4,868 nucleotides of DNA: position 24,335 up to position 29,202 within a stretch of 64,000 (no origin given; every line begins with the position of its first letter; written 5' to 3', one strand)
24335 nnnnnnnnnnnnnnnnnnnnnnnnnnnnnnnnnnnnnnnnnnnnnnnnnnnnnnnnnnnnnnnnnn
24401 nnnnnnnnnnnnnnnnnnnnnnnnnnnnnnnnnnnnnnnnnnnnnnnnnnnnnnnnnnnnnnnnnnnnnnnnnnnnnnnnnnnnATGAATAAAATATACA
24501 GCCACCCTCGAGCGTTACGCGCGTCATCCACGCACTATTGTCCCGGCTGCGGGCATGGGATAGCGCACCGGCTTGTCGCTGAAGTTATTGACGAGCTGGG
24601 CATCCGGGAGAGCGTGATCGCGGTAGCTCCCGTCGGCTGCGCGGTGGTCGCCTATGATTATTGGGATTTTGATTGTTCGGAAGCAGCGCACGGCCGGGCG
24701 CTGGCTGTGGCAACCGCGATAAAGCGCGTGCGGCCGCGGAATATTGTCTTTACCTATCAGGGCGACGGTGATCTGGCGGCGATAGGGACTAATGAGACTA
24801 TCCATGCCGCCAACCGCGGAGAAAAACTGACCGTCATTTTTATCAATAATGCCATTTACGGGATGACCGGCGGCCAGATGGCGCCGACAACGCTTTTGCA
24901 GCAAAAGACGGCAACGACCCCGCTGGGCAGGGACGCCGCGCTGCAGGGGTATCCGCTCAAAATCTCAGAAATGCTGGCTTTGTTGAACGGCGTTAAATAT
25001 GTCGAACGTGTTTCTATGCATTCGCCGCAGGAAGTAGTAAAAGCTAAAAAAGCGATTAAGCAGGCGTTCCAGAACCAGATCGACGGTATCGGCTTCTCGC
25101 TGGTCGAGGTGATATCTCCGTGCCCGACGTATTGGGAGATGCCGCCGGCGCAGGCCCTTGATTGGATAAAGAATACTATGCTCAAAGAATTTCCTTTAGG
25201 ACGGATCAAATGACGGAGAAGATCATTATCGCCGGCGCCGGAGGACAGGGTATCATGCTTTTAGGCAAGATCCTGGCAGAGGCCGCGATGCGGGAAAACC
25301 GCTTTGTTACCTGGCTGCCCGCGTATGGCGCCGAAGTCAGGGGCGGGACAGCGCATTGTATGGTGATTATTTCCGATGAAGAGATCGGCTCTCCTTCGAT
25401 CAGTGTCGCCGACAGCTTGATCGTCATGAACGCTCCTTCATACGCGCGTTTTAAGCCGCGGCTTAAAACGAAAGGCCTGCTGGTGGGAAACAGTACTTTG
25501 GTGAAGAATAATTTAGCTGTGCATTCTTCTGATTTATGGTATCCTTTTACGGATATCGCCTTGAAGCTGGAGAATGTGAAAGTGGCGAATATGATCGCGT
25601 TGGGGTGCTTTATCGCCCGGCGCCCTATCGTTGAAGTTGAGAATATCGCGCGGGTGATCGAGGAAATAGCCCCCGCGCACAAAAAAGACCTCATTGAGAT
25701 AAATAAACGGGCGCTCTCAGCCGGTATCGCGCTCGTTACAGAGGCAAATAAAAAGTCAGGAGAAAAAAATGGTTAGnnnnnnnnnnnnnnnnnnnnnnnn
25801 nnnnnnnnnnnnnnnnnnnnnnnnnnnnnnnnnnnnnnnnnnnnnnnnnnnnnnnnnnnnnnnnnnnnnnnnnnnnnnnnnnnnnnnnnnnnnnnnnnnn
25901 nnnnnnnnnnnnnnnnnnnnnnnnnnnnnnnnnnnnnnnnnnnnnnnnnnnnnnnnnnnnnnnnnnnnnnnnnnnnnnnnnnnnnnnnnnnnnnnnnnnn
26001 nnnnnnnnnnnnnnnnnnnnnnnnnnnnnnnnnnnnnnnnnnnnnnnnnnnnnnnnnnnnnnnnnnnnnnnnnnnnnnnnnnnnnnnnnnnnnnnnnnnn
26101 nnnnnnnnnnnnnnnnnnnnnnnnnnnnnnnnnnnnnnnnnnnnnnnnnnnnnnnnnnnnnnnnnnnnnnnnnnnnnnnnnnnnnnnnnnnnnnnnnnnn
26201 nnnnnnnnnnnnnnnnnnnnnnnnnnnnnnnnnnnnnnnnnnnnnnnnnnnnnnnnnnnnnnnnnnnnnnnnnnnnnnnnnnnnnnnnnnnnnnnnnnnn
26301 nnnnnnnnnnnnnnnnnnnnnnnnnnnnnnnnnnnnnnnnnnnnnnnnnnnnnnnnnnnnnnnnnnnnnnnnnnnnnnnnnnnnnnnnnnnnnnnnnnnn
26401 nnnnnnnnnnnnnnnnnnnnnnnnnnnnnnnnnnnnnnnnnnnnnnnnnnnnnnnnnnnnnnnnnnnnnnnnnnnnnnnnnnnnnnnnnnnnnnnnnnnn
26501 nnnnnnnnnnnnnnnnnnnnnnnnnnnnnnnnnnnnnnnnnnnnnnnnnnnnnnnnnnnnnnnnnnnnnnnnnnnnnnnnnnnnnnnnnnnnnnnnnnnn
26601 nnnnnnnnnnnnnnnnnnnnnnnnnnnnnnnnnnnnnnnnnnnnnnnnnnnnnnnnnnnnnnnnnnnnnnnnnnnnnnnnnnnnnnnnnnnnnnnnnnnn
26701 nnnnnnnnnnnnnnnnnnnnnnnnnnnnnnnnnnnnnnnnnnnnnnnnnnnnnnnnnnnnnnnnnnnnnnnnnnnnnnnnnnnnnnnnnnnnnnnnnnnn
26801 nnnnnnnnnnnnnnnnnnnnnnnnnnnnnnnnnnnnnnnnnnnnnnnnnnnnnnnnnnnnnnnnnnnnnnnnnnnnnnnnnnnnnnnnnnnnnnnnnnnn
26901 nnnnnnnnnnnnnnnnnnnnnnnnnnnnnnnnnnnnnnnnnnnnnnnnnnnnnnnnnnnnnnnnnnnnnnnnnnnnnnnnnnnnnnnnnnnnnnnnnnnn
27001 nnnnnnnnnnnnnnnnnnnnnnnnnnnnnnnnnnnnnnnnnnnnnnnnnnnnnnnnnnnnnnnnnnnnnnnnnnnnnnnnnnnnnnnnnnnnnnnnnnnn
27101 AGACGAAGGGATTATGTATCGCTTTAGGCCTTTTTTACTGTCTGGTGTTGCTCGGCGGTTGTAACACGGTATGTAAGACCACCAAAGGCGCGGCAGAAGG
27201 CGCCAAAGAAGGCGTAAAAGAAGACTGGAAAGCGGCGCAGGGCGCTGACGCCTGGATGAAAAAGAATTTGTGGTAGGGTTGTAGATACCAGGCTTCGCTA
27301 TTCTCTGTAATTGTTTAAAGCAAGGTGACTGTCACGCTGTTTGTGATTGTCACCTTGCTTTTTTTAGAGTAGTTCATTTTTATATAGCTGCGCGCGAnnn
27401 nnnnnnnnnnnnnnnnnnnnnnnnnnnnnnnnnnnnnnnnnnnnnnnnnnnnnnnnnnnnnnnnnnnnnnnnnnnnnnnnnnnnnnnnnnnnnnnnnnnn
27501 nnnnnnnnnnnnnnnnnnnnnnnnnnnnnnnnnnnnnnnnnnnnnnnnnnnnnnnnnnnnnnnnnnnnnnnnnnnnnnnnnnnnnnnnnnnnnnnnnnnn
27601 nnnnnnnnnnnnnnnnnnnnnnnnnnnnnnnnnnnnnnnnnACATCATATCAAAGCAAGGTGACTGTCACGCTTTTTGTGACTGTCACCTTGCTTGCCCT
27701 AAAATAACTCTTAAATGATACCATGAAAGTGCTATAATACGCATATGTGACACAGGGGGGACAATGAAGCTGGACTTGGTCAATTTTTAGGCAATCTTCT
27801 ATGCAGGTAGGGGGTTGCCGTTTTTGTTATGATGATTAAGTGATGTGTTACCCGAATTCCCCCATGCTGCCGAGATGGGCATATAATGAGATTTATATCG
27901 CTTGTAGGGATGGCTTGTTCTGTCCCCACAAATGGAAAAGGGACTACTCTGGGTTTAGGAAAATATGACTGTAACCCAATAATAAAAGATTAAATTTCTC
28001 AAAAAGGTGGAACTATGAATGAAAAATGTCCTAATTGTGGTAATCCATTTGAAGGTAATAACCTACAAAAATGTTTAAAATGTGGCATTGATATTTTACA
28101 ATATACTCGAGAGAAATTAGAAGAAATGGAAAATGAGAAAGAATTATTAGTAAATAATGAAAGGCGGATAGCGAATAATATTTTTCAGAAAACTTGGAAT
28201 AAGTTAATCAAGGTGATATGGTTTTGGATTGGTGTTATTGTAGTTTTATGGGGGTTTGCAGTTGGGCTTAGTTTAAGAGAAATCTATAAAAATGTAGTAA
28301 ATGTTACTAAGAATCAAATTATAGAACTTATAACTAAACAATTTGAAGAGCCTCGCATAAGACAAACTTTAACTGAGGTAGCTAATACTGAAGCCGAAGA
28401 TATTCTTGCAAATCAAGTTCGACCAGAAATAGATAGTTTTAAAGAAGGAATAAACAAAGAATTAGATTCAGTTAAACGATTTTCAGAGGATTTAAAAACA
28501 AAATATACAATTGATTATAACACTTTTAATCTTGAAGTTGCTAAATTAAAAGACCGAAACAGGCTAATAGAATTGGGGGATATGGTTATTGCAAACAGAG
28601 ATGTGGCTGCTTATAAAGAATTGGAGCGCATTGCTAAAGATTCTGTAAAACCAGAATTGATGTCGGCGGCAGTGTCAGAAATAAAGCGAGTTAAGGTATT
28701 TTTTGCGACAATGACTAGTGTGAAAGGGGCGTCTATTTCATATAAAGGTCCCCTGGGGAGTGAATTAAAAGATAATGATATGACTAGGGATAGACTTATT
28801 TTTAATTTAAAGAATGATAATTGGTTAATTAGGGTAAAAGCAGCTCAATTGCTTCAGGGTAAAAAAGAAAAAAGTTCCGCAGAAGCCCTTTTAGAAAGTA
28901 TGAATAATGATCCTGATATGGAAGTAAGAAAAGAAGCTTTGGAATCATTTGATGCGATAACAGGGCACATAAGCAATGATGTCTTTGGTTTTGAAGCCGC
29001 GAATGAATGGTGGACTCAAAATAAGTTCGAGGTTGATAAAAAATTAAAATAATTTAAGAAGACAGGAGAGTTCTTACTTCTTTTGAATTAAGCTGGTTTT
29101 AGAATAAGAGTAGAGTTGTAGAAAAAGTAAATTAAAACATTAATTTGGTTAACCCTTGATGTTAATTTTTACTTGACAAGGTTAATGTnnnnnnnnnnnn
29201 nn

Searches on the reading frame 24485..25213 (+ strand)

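Call 37: search_protein_families(library=pfam, proteins=[window:24485-25213:+], max_evalue=0.001)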
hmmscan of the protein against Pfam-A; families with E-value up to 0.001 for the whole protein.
window:24485-25213:+ (242 aa): 1 family
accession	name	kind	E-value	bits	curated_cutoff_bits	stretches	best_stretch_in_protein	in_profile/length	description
PF02775.26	TPP_enzyme_C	-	1.8e-19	70.4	21.9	1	66-209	27-151/151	Thiamine pyrophosphate enzyme, C-terminal TPP binding domain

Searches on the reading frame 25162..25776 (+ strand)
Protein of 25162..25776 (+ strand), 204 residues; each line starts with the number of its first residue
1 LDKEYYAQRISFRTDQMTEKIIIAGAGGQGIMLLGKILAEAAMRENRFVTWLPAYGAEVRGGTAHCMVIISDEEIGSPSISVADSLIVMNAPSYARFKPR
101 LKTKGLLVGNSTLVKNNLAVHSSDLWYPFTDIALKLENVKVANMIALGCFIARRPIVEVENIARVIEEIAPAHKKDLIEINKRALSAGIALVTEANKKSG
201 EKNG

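Call 37: search_protein_families(library=pfam, proteins=[window:25162-25776:+], max_evalue=0.001)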
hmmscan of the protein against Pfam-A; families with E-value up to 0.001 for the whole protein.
window:25162-25776:+ (204 aa): 1 family
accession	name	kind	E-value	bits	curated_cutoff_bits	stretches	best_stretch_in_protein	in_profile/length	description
PF01558.24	POR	-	7.5e-32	111.3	27.4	1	27-189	1-172/173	Pyruvate ferredoxin/flavodoxin oxidoreductase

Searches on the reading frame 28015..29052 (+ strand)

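Call 38: search_protein_families(library=pfam, proteins=[window:28015-29052:+], max_evalue=0.001)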
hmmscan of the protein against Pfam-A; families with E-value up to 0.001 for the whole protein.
window:28015-29052:+ (345 aa): 2 families
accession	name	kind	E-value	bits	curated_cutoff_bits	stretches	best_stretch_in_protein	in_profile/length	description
PF13646.12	HEAT_2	-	2.8e-07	31.1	27.7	1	265-313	8-56/88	HEAT repeats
PF02985.28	HEAT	-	0.00011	22.6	23.5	0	291-316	4-28/31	HEAT repeat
